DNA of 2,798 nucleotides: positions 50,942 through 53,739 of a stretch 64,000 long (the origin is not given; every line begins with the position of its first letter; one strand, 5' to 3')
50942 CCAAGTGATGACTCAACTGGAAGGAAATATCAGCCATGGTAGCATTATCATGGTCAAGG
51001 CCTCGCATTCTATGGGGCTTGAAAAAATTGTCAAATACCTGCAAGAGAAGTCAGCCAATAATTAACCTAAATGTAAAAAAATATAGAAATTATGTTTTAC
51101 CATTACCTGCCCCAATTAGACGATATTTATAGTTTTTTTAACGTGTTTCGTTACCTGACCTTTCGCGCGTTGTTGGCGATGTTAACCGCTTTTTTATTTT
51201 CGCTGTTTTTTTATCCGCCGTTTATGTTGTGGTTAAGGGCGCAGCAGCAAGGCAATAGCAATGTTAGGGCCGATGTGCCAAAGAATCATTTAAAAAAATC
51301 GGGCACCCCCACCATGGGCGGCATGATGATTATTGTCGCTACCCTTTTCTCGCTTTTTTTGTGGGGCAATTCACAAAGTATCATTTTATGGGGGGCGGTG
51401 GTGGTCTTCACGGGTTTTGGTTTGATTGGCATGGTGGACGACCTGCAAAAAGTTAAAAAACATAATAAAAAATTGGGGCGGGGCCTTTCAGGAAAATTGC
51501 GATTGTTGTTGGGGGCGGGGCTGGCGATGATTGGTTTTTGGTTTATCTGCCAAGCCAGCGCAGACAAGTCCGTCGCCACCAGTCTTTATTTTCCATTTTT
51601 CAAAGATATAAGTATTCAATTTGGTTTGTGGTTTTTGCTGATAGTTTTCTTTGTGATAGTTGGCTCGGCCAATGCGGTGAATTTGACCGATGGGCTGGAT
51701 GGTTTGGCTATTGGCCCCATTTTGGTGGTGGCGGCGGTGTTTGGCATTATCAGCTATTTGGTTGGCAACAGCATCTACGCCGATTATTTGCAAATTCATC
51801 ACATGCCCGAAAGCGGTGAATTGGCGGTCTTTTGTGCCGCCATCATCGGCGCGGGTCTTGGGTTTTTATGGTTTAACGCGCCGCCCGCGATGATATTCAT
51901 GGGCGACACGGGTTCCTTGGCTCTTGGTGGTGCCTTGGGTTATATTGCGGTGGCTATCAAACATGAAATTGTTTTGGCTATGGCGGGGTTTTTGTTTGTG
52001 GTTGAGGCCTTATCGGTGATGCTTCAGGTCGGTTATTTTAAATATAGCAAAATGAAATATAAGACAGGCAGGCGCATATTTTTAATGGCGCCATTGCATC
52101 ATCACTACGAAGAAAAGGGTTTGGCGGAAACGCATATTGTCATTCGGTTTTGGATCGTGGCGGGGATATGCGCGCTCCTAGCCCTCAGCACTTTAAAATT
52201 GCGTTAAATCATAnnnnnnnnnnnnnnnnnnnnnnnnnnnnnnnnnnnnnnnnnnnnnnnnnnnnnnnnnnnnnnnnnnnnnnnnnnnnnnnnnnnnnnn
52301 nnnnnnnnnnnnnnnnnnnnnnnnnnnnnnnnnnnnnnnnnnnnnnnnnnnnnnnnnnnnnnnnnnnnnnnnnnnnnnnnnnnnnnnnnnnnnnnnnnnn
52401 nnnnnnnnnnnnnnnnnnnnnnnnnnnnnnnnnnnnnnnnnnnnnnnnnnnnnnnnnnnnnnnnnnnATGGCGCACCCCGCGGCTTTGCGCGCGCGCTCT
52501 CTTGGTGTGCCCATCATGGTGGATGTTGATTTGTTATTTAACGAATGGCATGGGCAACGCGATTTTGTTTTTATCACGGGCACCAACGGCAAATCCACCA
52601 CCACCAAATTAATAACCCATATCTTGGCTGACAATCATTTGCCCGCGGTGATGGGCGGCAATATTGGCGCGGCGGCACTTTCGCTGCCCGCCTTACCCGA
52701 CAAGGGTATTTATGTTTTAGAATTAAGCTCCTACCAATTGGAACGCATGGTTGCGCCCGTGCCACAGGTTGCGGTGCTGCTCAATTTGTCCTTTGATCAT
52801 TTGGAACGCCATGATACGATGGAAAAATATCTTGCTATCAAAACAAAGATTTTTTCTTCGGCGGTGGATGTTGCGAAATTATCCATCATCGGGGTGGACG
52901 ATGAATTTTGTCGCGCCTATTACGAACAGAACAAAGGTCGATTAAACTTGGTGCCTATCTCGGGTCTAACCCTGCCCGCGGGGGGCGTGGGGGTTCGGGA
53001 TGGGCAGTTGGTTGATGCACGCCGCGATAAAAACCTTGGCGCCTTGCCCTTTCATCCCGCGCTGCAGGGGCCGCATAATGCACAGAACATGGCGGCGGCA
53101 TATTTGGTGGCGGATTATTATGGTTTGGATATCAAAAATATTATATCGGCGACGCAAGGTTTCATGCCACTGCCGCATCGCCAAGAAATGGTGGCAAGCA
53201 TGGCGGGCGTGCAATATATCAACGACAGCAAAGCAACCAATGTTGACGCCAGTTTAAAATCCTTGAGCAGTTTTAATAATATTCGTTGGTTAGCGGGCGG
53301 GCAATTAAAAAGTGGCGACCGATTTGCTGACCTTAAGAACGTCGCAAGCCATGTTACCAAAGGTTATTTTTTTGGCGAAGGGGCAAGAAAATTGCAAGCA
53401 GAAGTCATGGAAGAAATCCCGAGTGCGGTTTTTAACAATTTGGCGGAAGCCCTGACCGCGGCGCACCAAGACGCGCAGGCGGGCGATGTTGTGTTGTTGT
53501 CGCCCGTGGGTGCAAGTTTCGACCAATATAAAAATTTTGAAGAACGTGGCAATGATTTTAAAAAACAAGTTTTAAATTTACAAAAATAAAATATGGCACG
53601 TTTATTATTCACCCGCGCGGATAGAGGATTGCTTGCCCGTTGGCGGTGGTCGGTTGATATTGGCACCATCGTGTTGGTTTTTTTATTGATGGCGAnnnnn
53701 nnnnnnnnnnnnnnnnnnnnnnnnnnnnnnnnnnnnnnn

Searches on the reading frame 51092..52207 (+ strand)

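Call 83: search_protein_families(library=pfam, proteins=[window:51092-52207:+], max_evalue=0.00001)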
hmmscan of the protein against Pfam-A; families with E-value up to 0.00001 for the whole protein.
window:51092-52207:+ (371 aa): 1 family
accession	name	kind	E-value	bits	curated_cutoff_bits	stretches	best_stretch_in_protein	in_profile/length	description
PF00953.26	Glycos_transf_4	-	6.4e-32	111.2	27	1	100-288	2-158/160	Glycosyl transferase family 4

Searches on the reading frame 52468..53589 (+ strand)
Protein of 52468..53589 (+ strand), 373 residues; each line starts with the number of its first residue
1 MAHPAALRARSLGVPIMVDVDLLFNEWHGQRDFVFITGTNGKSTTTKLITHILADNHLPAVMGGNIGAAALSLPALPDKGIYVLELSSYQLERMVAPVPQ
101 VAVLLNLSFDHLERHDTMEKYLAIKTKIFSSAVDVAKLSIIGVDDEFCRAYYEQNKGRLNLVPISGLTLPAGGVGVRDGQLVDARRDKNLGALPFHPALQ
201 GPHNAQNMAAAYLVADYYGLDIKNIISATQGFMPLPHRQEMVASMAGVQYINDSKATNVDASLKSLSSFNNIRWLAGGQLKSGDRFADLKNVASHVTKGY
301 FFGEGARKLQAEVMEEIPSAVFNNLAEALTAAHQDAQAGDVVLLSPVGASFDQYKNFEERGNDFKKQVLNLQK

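Call 83: search_protein_families(library=pfam, proteins=[window:52468-53589:+], max_evalue=0.00001)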
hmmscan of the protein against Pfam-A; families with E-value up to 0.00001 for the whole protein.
window:52468-53589:+ (373 aa): 2 families
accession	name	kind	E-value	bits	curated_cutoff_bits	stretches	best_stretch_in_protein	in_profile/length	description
PF08245.18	Mur_ligase_M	-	2.4e-24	86.8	24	1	36-215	1-200/200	Mur ligase middle domain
PF02875.26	Mur_ligase_C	-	1e-08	36.5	28.4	1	237-346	1-125/127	Mur ligase, glutamate ligase domain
